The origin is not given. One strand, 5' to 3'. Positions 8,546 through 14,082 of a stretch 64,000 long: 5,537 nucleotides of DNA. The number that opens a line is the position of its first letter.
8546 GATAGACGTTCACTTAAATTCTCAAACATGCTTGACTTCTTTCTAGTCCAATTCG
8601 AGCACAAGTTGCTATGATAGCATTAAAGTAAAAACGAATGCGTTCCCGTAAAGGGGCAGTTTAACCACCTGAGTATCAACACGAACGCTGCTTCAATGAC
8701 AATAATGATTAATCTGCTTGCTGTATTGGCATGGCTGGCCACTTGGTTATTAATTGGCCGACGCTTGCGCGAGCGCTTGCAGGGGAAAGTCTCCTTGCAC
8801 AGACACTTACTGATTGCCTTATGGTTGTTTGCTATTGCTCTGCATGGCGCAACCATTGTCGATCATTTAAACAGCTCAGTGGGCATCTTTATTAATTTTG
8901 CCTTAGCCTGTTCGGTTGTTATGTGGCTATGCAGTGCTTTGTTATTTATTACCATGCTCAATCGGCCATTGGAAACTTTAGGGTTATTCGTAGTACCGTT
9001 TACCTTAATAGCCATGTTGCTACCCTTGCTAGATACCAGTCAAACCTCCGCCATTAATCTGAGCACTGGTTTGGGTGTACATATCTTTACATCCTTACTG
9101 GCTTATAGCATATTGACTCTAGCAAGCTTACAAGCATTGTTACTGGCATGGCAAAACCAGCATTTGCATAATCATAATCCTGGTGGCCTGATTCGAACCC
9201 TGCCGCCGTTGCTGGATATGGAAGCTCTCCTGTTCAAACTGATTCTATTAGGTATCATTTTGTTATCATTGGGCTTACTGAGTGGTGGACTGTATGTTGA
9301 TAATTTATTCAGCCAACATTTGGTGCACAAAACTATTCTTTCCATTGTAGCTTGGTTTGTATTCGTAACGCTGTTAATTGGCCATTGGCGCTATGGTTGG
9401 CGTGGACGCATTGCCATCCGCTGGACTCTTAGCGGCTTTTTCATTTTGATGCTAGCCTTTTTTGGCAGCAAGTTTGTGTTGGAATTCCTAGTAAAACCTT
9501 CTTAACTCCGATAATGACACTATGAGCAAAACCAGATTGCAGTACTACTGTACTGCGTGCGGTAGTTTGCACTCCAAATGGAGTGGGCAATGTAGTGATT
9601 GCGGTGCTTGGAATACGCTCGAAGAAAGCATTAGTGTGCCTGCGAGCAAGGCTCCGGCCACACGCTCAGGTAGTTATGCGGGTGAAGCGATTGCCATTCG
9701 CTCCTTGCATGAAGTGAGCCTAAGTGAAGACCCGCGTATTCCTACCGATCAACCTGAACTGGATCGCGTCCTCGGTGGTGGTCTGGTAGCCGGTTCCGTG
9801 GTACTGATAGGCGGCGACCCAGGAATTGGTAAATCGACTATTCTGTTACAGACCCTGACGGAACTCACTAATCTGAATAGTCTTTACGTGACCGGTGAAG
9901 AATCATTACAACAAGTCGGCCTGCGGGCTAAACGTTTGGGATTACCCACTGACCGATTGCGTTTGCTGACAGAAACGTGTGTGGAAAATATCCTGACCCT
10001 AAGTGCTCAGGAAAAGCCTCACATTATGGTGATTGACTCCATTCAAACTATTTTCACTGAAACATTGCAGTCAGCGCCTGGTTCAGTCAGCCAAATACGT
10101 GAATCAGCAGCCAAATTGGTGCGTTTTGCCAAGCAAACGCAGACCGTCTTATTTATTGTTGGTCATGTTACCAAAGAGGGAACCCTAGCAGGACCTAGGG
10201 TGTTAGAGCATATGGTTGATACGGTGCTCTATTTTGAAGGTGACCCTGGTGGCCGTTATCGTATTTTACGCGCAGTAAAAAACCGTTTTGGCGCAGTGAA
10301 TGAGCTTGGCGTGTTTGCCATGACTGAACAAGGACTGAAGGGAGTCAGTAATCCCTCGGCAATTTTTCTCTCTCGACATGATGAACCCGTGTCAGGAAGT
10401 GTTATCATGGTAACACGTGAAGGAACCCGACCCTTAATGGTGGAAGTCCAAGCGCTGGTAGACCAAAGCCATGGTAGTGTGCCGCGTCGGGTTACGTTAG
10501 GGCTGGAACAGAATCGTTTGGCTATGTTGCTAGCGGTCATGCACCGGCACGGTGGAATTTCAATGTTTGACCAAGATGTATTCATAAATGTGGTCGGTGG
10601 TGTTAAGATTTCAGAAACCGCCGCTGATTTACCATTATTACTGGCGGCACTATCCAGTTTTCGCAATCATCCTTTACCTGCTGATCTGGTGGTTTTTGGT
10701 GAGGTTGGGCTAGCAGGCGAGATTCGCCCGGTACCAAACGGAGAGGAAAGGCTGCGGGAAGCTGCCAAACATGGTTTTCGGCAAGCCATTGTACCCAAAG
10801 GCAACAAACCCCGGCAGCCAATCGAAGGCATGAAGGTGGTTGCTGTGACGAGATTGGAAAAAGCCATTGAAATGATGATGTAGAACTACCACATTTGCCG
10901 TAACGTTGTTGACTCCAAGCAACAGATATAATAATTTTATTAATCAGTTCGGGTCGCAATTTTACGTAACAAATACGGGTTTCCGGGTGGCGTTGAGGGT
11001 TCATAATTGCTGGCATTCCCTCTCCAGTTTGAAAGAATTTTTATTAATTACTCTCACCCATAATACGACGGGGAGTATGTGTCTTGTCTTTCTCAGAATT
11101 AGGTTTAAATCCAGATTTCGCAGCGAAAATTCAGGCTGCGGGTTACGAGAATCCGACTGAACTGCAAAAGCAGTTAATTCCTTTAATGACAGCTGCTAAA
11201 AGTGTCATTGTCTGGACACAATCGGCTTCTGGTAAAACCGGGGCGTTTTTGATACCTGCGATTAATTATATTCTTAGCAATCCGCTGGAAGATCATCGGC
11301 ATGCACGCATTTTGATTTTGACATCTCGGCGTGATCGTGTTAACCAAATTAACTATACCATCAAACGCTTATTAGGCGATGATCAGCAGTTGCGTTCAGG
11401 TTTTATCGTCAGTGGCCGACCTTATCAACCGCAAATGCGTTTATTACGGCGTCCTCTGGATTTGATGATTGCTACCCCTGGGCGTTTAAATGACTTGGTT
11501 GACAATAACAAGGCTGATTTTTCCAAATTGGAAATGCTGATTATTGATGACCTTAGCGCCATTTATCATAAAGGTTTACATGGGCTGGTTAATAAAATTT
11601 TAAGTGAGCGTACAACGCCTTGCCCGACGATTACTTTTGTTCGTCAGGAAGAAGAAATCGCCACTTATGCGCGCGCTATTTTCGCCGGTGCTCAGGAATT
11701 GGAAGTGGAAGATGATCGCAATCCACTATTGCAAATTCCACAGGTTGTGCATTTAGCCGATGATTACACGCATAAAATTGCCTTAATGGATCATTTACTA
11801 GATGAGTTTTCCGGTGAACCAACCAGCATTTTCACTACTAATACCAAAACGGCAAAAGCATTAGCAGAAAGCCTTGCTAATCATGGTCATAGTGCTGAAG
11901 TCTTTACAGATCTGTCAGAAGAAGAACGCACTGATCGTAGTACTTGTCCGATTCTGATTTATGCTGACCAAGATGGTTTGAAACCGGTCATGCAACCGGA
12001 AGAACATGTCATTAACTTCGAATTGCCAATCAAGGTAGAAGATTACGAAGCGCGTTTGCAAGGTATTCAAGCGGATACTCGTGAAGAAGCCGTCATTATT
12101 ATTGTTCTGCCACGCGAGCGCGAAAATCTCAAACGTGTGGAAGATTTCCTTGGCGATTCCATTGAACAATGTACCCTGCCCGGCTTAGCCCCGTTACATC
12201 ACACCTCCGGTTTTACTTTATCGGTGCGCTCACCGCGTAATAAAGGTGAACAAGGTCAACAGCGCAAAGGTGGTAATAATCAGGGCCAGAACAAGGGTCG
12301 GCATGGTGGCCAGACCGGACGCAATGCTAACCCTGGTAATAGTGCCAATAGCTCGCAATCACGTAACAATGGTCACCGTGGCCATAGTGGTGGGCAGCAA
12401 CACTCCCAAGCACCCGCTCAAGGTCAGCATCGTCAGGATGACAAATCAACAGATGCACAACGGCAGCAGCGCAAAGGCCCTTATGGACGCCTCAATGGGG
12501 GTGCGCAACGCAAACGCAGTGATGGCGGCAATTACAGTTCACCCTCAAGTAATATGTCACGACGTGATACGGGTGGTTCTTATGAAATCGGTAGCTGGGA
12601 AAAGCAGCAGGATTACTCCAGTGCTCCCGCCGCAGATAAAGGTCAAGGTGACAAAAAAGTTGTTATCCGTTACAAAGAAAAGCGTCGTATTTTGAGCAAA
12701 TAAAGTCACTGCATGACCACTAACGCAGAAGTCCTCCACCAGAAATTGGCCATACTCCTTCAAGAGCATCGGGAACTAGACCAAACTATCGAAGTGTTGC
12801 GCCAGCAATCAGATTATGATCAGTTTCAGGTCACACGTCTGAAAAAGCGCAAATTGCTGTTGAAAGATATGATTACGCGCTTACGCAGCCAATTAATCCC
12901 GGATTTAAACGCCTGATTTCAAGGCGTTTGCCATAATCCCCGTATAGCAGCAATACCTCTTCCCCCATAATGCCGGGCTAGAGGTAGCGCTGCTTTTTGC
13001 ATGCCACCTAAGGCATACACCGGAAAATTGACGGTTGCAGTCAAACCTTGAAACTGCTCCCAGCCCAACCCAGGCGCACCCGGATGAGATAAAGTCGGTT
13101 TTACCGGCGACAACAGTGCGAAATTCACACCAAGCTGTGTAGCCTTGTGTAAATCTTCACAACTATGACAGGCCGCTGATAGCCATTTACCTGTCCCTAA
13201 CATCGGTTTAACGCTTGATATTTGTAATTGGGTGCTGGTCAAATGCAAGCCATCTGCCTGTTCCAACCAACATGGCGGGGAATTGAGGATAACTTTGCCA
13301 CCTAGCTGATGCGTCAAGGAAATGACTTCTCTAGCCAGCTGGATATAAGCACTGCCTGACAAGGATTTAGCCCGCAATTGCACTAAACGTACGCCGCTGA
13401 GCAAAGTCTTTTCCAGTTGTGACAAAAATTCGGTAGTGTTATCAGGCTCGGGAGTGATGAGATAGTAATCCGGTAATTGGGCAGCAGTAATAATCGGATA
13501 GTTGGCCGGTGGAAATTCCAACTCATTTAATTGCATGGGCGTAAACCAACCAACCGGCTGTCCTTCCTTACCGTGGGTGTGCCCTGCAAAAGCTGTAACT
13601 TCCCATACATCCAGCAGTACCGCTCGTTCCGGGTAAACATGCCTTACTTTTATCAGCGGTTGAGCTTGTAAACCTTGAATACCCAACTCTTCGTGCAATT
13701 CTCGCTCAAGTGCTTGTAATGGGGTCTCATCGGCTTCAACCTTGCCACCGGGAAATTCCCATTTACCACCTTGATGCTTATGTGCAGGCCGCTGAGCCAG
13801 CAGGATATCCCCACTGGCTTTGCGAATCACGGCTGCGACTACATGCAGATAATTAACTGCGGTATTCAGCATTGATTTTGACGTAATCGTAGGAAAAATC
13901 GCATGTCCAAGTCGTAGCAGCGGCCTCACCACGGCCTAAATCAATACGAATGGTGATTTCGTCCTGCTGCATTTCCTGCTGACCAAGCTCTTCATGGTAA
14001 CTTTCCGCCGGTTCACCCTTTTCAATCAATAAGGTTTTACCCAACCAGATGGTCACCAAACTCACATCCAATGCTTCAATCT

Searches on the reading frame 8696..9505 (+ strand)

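Call 75: search_protein_families(library=pfam, proteins=[window:8696-9505:+], max_evalue=0.00001)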
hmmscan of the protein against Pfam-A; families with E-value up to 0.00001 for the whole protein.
window:8696-9505:+ (269 aa): 1 family
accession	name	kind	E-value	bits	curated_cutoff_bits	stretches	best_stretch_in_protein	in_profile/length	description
PF01578.25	Cytochrom_C_asm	-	2.3e-29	103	29.9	1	73-265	16-211/212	Cytochrome C assembly protein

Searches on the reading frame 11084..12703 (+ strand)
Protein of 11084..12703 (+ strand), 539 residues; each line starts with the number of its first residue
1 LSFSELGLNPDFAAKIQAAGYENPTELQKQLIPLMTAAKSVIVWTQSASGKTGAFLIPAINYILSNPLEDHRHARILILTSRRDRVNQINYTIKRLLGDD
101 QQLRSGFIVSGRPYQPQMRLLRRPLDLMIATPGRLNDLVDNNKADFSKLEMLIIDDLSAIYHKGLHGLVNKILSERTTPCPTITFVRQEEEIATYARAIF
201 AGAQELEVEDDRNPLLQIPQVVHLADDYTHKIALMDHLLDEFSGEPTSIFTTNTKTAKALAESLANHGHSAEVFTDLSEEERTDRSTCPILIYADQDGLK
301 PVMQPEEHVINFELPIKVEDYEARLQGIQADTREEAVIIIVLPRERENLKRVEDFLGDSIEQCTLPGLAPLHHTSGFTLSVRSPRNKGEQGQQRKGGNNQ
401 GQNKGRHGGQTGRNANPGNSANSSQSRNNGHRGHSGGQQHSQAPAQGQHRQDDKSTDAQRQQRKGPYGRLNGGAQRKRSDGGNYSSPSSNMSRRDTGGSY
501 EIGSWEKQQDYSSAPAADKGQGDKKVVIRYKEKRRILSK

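Call 75: search_protein_families(library=pfam, proteins=[window:11084-12703:+], max_evalue=0.00001)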
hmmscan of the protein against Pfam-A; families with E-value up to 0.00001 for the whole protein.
window:11084-12703:+ (539 aa): 1 family
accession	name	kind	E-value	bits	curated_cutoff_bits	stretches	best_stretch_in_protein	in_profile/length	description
PF00270.35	DEAD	-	6.6e-21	75.2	26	1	25-176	1-145/167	DEAD/DEAH box helicase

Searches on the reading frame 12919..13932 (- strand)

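Call 75: search_protein_families(library=pfam, proteins=[window:12919-13932:-], max_evalue=0.00001)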
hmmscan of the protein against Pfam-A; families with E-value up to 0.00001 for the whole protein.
window:12919-13932:- (337 aa): 3 families
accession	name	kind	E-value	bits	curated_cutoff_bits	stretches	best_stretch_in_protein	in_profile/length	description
PF02581.23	TMP-TENI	-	1e-34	119.9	27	1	157-332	2-179/180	Thiamine monophosphate synthase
PF14815.12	NUDIX_4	-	2.2e-24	85.8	35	1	33-149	2-112/113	NUDIX domain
PF00293.34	NUDIX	-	2.4e-19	70.1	21.1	1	31-148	5-131/134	NUDIX domain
